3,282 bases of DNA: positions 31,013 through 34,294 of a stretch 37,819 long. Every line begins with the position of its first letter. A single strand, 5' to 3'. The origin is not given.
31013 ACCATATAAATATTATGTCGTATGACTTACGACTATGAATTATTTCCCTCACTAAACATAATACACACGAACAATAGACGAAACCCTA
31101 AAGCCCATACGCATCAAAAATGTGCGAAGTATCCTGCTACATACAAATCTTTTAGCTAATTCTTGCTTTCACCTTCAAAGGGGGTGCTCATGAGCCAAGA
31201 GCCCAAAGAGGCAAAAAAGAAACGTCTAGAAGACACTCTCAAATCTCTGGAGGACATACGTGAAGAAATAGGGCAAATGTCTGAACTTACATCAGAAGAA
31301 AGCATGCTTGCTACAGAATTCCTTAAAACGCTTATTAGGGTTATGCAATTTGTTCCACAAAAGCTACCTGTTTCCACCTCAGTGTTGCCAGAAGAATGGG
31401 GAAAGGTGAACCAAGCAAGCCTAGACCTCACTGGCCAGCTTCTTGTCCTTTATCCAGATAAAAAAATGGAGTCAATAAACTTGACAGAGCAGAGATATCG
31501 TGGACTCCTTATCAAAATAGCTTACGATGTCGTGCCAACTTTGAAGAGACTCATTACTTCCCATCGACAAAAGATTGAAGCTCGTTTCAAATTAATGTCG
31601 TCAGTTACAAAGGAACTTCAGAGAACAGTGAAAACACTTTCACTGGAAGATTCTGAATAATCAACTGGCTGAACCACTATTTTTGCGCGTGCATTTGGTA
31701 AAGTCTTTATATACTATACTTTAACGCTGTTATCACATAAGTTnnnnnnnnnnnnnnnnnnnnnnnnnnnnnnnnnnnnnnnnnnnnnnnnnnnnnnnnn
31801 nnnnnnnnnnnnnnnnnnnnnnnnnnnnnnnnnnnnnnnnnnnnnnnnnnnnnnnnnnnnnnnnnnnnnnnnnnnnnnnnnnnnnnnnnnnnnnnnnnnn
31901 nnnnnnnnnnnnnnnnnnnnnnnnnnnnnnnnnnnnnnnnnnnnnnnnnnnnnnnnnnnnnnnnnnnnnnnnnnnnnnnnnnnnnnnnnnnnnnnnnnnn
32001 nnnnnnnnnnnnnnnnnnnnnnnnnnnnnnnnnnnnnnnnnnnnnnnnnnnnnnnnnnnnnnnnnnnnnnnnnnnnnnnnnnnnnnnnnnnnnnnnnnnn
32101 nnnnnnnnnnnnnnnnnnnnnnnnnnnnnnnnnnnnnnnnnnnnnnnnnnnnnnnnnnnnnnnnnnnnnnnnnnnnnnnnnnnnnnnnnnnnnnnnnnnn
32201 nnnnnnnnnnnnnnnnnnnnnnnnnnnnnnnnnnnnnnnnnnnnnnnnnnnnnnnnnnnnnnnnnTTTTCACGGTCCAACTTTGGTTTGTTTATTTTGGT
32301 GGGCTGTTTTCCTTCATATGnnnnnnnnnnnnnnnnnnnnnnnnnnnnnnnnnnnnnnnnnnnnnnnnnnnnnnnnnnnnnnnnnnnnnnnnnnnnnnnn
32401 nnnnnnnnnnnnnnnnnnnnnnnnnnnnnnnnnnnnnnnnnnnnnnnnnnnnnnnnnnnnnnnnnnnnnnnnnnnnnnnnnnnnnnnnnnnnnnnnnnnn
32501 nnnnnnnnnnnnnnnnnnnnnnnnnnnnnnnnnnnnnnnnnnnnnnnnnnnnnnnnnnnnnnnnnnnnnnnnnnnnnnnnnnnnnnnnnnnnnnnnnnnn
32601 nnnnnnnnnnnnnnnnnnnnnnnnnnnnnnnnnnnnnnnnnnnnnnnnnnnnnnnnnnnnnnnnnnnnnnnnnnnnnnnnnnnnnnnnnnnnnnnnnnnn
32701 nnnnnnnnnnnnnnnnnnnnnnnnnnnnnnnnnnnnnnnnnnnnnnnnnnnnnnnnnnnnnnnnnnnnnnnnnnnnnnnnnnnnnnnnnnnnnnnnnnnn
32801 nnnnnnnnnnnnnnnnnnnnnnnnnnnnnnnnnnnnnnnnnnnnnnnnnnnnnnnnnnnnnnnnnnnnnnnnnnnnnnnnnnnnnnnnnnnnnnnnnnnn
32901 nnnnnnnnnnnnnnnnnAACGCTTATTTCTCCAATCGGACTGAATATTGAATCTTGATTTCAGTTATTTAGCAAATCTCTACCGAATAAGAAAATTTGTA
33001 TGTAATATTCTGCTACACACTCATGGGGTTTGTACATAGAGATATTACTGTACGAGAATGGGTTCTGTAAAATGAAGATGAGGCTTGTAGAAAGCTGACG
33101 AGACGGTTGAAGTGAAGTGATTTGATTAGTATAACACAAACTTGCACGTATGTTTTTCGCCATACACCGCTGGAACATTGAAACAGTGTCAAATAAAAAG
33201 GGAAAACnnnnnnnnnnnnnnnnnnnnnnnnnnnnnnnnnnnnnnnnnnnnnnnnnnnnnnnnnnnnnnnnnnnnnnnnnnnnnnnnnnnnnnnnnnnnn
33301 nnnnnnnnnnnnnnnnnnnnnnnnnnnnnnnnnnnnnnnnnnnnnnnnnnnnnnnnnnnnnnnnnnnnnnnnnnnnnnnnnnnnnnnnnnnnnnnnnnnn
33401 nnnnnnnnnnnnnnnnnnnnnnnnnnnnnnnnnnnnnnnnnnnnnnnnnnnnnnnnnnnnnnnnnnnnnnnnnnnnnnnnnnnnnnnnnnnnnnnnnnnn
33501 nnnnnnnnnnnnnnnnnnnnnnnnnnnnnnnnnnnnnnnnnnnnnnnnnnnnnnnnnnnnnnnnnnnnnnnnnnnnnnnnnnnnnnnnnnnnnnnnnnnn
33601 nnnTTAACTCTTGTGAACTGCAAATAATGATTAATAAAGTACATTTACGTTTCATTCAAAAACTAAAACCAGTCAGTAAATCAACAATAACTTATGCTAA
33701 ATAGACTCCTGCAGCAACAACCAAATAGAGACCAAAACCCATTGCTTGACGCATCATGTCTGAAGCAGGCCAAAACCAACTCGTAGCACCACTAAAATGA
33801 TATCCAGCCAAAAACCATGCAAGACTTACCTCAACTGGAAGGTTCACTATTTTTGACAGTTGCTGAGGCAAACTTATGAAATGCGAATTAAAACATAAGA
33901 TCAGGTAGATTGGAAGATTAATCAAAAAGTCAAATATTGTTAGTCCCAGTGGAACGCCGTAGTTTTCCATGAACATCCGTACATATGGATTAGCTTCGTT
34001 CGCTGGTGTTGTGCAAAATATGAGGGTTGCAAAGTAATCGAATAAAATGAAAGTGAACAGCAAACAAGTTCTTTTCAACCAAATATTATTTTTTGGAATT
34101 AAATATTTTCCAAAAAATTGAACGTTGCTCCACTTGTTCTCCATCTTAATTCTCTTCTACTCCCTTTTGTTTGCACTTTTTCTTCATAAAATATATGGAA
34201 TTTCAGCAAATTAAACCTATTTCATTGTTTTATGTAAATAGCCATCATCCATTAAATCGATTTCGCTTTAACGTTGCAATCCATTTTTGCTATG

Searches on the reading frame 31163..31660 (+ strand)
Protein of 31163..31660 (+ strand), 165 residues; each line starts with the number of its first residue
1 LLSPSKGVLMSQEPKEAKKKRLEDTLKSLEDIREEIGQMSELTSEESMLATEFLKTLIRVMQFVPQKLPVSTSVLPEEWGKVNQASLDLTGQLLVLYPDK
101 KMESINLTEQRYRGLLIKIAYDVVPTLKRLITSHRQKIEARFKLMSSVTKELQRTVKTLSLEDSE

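Call 4: search_protein_families(library=pfam, proteins=[window:31163-31660:+], max_evalue=0.01)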
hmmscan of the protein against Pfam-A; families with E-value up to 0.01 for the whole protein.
window:31163-31660:+ (165 aa): 0 families

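Call 5: search_protein_families(library=ncbifam, proteins=[window:31163-31660:+], max_evalue=0.01)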
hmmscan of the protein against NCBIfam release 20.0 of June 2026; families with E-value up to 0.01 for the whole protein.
window:31163-31660:+ (165 aa): 0 families

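Call 15: search_protein_families(library=pfam, proteins=[window:31163-31660:+], max_evalue=10)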
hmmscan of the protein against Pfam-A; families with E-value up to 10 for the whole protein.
window:31163-31660:+ (165 aa): 4 families
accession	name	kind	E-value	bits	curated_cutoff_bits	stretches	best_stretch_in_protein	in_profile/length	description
PF12205.13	GIT1_C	-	0.014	16.1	25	1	16-134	21-109/110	G protein-coupled receptor kinase-interacting protein 1 C term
PF04791.21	LMBR1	-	0.021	14.2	31.9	1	19-162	211-306/510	LMBR1-like membrane protein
PF15679.10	DUF4665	-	0.069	14.2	27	1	121-162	30-71/99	Domain of unknown function (DUF4665)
PF05659.16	RPW8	-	0.19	11.8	30.4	1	19-58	34-72/139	Arabidopsis broad-spectrum mildew resistance protein RPW8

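Call 19: find_homologous_proteins(query=window:31163-31660:+, max_evalue=0.001)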
Query window:31163-31660:+ (165 aa): 41 proteins with E <= 0.001 among 148 candidates.
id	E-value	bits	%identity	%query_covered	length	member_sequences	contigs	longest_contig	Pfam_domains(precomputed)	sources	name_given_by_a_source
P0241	6.6e-80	284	92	94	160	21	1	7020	-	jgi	-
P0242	2.6e-79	282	90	94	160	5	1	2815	-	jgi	-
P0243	4.5e-79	281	90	95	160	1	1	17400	-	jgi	jgi:hypothetical protein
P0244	9.7e-78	277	90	95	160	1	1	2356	-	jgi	jgi:hypothetical protein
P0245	4.0e-77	275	89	95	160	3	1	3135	-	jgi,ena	-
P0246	5.7e-76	271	87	94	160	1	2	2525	-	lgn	-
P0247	4.2e-69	249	78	94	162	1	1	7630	-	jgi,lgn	jgi:hypothetical protein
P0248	6.1e-63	229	91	77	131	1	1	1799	-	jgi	jgi:hypothetical protein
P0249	3.9e-61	223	71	94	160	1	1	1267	-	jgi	-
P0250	2.3e-58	214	69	92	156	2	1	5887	-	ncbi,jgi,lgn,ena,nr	ncbi:MAG: hypothetical protein OEZ35_07760 [Candidatus Bathyarchaeota archaeon]|nr:hypothetical prot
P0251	9.5e-58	212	69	92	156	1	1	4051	-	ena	-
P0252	1.0e-57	212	68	92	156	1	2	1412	-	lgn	-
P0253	2.1e-57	211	69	92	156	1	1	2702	-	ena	-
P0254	3.5e-57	210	69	92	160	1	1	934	-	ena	-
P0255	3.9e-57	210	68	92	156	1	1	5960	-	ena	-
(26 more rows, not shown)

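Call 30: predict_structure(alignment_id=A2)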
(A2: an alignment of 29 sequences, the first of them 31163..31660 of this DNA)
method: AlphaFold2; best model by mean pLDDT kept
length: 165 residues; sequences in the alignment: 29
mean_pLDDT: 85.4   pTM: 0.61
mean pLDDT of the five models: 85.4, 84.3, 84.0, 83.7, 81.6
residues with pLDDT >= 90: 74; 70-90: 72; 50-70: 10; < 50: 9
segments of 3 or more residues with pLDDT < 50: 1-9
pLDDT, mean of each block of 10 residues (from residue 1): 47 69 88 88 85 87 82 94 94 95 92 91 90 90 95 91 65
secondary structure, 60 per line:
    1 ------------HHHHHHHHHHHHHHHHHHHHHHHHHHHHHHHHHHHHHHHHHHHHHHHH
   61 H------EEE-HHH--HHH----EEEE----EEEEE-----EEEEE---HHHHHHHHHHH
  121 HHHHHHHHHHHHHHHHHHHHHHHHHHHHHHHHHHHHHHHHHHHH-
elements in order: H13-61 E68-70 E84-87 E92-96 E102-106 H110-164

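Call 33: fold_search(model_id=the predicted structure, library=pdb)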
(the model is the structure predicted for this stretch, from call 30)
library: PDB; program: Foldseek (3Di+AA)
matches with E <= 10: 568; with E <= 0.001: 0
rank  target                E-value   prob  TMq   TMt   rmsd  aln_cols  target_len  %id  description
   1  3fpu_B                4.8e-01  0.14  0.13  0.28  11.2        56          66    7  The crystallographic structure of the Complex between Evasin-1 and CCL3 (released 2010-01-12)
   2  5cbe_F                5.7e-01  0.18  0.15  0.34  10.9        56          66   11  E10 in complex with CXCL13 (released 2015-11-04)
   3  1icw_B                5.7e-01  0.14  0.15  0.31  12.1        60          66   12  INTERLEUKIN-8, MUTANT WITH GLU 38 REPLACED BY CYS AND CYS 50 REPLACED BY ALA (released 1997-03-12)
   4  7de9_A                6.1e-01  0.15  0.16  0.31   4.9        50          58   18  crystal structure of Arabidopsis RDM15 tudor domain in complex with an H3K4me1 peptide (released 2021-04-07)
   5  2x5c_B                7.4e-01  0.23  0.25  0.36   6.9       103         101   16  Crystal structure of hypothetical protein ORF131 from Pyrobaculum Spherical Virus (released 2010-07-21)
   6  5cor_I                7.8e-01  0.12  0.15  0.29  11.8        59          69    7  X-RAY STRUCTURE OF MACROPHAGE INFLAMMATORY PROTEIN-1 ALPHA (CCL3) N-TERMINAL-SWITCH POLYMER (released 2016-04-13)
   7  5yam_MODEL_1_A        8.4e-01  0.12  0.15  0.28  11.2        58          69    9  Solution structure of mice Met-CCL5/RANTES (released 2018-09-05)
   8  5eq4_B                8.9e-01  0.54  0.14  0.12   1.9        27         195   18  Crystal structure of the SrpA adhesin R347E mutant from Streptococcus sanguinis (released 2016-01-27)
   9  5ij3_A                8.9e-01  0.41  0.15  0.13   3.7        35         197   17  SrpA adhesin in complex with sialyl T antigen (released 2017-02-08)
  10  5iiy_A                1.0e+00  0.38  0.15  0.13   3.7        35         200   17  SrpA adhesin in complex with the Neu5Ac-galactoside disaccharide (released 2017-02-08)
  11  1cm9_B                1.0e+00  0.14  0.16  0.32   8.3        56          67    9  CRYSTAL STRUCTURE OF VIRAL MACROPHAGE INFLAMMATORY PROTEIN-II (released 1999-06-24)
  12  6aez_B                1.0e+00  0.11  0.14  0.29  11.0        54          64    9  Crystal structure of human CCL5 trimer (released 2019-08-07)
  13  6aez_C                1.0e+00  0.11  0.14  0.28  11.3        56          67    9  Crystal structure of human CCL5 trimer (released 2019-08-07)
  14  1vmp                  1.0e+00  0.10  0.14  0.27  10.8        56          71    9  STRUCTURE OF THE ANTI-HIV CHEMOKINE VMIP-II (released 1999-11-24)
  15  5eq2_A                1.1e+00  0.38  0.15  0.13   3.7        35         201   17  Crystal Structure of the SrpA Adhesin from Streptococcus sanguinis (released 2016-01-27)
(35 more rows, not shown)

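Call 34: search_solved_structures(query=A2, max_evalue=10)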
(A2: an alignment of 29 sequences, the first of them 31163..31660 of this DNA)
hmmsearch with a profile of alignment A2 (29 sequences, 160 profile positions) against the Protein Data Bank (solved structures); distinct sequences matched with E-value up to 10: 2.
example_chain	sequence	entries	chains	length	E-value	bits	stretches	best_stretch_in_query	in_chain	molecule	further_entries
9okb_K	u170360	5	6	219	0.48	13.3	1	16-52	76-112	bmCENP-K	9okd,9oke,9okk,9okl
6egc_A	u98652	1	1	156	7.3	9.5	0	9-44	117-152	SC_2L4HC2_23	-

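Call 55: search_protein_families(library=padloc, proteins=[window:31163-31660:+], max_evalue=0.01)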
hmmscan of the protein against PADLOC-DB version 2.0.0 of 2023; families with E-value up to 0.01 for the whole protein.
window:31163-31660:+ (165 aa): 0 families

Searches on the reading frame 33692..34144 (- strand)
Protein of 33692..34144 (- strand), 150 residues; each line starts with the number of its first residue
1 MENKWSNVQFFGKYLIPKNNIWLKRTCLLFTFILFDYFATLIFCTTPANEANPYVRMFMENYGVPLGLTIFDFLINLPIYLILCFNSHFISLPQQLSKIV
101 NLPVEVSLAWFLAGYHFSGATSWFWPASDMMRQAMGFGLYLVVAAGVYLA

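Call 4: search_protein_families(library=pfam, proteins=[window:33692-34144:-], max_evalue=0.01)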
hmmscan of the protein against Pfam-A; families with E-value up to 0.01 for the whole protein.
window:33692-34144:- (150 aa): 0 families

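Call 5: search_protein_families(library=ncbifam, proteins=[window:33692-34144:-], max_evalue=0.01)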
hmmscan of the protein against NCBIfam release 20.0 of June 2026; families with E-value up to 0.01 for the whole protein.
window:33692-34144:- (150 aa): 0 families

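Call 55: search_protein_families(library=padloc, proteins=[window:33692-34144:-], max_evalue=0.01)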
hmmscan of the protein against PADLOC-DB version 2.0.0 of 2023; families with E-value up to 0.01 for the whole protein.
window:33692-34144:- (150 aa): 0 families
